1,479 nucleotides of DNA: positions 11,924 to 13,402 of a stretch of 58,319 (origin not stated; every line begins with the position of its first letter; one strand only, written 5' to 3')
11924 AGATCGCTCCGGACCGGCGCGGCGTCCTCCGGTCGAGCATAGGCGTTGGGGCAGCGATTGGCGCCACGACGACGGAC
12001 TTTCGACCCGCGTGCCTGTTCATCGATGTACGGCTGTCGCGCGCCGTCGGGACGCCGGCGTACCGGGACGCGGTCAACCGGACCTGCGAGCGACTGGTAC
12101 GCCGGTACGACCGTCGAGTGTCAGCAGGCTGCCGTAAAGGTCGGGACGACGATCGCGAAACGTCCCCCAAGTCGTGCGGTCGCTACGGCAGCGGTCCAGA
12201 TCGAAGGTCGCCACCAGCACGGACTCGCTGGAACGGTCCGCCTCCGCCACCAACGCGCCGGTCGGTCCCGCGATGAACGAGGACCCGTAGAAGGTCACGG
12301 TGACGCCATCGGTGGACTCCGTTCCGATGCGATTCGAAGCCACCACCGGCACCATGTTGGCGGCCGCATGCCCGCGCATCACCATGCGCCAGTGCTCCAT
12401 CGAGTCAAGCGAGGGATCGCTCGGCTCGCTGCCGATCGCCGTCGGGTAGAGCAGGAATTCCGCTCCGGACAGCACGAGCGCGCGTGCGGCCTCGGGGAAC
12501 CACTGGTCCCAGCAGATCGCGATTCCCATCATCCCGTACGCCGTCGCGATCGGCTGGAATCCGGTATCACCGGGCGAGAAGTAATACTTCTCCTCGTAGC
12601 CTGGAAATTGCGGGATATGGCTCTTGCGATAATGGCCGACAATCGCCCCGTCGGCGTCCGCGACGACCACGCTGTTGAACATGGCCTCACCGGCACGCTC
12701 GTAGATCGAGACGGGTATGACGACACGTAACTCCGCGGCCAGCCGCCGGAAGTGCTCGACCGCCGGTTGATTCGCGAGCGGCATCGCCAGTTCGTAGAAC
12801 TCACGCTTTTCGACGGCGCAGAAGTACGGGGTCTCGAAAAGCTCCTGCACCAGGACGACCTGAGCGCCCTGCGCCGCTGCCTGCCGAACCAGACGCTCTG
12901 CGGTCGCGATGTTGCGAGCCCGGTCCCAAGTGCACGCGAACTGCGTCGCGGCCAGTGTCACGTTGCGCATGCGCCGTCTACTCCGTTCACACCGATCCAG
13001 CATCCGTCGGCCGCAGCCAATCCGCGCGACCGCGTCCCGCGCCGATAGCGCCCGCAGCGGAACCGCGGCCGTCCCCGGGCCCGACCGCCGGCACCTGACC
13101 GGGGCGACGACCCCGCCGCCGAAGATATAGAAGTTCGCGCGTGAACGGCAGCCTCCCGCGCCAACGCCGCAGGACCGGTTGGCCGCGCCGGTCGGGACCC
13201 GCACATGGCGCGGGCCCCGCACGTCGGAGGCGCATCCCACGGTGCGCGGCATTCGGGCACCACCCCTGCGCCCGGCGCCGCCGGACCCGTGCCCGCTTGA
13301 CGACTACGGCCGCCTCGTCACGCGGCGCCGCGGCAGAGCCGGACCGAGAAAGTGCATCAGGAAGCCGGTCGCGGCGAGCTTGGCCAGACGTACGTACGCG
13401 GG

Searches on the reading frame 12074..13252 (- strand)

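Call 33: search_protein_families(library=pfam, proteins=[window:12074-13252:-], max_evalue=0.001)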
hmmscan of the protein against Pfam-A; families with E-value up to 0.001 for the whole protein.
window:12074-13252:- (392 aa): 1 family
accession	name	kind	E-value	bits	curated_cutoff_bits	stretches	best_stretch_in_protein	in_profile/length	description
PF00795.27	CN_hydrolase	-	9.2e-58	196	23.2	1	100-359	2-255/256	Carbon-nitrogen hydrolase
